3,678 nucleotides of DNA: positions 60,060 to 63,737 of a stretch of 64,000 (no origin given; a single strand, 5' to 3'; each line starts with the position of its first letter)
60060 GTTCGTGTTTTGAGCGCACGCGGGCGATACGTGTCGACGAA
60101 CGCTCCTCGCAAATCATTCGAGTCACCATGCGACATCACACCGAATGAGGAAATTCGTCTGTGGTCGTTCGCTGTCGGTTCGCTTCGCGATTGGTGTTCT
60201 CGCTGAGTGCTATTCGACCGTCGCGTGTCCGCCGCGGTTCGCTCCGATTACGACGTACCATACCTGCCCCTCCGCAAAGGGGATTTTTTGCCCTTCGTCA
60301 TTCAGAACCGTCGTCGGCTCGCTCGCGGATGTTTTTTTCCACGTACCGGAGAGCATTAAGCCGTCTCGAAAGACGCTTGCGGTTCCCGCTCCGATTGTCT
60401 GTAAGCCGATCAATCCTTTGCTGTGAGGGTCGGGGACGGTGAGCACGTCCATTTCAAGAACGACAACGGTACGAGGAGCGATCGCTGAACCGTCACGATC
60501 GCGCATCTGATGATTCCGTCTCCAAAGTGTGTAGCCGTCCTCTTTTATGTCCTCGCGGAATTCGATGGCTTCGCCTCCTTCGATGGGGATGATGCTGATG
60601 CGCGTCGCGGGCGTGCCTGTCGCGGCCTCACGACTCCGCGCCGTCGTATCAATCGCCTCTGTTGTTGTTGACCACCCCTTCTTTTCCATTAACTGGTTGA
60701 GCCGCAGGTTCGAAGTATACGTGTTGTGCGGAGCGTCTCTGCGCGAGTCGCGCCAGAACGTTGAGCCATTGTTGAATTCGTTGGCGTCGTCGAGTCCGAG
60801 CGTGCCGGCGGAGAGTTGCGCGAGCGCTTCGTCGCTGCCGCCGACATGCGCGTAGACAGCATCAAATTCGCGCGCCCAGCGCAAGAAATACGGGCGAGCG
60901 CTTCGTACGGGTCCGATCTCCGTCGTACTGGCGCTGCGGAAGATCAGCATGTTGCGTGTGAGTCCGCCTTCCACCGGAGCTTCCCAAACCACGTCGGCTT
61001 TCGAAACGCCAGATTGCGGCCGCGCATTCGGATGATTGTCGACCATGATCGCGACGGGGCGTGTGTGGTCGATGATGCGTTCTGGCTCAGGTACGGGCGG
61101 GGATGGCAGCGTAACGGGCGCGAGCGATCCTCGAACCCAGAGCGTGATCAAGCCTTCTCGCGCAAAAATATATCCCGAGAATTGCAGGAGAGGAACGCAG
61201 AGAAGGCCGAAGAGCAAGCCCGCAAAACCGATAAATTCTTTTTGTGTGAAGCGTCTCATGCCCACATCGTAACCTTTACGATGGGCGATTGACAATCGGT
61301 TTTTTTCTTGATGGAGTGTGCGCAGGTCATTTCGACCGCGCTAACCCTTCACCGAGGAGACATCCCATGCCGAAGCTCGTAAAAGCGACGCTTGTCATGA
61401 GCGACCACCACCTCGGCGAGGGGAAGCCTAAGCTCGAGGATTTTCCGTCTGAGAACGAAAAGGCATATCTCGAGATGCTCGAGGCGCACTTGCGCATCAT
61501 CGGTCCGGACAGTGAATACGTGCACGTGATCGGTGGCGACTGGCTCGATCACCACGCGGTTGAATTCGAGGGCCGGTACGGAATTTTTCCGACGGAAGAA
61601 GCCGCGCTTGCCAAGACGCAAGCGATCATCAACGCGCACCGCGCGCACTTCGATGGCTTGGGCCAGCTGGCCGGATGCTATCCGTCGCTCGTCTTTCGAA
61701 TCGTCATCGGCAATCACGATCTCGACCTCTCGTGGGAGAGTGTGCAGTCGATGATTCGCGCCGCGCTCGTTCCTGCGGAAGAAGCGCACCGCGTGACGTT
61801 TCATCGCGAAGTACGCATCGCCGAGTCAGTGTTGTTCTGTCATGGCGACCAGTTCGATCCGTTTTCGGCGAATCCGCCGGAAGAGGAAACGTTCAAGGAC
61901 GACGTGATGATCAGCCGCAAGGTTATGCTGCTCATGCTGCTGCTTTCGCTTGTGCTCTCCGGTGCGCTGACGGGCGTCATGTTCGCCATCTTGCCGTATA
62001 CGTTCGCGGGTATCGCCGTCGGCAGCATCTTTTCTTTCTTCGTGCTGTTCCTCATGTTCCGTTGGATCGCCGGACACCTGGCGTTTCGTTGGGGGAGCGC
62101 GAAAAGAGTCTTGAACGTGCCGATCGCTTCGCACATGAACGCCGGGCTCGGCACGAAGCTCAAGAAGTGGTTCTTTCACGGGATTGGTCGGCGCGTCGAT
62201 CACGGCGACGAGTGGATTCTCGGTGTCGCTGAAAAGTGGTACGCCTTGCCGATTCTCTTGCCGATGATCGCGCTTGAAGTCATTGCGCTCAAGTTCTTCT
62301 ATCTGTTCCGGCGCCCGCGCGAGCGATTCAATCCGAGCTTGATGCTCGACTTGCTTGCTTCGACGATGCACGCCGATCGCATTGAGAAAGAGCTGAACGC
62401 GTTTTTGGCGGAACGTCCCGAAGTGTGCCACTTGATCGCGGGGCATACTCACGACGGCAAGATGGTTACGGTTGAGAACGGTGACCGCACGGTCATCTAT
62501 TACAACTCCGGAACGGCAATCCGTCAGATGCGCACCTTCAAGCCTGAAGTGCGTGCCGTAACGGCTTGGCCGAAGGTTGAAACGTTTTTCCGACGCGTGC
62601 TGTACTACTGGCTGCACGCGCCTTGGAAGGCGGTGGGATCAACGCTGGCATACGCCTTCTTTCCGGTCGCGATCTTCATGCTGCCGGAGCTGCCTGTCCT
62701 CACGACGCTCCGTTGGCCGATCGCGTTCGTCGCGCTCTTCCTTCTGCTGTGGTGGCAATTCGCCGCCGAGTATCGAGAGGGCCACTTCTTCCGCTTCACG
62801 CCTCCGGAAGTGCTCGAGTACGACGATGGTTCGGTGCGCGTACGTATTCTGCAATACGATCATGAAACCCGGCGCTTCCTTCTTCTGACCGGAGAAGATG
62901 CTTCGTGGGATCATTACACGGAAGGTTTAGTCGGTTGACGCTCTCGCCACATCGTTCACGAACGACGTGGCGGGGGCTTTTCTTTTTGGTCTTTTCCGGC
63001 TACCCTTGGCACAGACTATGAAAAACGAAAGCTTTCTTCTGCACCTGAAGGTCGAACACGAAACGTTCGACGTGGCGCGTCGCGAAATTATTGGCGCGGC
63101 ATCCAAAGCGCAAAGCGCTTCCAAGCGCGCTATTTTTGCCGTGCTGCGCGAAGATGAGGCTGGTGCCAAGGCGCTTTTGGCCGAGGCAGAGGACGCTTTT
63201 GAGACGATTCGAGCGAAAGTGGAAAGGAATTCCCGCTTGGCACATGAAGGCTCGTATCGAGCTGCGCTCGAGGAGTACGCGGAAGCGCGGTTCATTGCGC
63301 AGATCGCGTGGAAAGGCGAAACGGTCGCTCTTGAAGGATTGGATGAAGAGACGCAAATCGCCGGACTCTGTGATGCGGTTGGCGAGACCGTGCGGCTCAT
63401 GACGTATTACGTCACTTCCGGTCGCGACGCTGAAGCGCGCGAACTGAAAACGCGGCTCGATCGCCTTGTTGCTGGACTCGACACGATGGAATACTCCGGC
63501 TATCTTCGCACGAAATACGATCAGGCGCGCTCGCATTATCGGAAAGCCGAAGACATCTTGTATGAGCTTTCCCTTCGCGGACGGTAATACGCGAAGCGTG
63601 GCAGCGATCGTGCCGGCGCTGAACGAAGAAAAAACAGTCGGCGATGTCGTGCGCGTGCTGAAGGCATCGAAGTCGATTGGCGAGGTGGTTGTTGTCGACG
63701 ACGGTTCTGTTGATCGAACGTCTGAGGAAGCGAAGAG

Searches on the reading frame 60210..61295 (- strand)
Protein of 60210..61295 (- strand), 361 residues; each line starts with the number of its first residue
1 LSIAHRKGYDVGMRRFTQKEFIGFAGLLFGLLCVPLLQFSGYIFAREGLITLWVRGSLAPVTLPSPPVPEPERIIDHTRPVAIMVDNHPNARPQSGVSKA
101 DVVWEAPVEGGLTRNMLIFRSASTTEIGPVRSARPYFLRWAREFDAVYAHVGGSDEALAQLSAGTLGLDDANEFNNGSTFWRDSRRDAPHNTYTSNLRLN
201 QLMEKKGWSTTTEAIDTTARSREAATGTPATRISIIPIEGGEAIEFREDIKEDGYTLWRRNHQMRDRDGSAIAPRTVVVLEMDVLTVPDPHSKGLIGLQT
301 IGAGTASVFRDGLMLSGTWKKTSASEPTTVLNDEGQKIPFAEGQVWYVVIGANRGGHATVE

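Call 22: search_protein_families(library=pfam, proteins=[window:60210-61295:-], max_evalue=0.01)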
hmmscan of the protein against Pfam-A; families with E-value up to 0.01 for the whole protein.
window:60210-61295:- (361 aa): 2 families
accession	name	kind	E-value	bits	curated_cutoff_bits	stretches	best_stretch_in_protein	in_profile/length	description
PF11258.13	DUF3048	-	1e-47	162.4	25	1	76-209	12-148/148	Protein of unknown function (DUF3048) N-terminal domain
PF17479.7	DUF3048_C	-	1.2e-14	55.1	25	1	246-346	13-113/114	Protein of unknown function (DUF3048) C-terminal domain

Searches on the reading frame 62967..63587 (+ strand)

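Call 22: search_protein_families(library=pfam, proteins=[window:62967-63587:+], max_evalue=0.01)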
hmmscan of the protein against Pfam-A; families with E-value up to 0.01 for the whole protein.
window:62967-63587:+ (206 aa): 1 family
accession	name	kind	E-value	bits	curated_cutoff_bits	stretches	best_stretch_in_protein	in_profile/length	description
PF01997.21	Translin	-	6.9e-11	42.9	25.9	1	38-205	3-205/205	Translin family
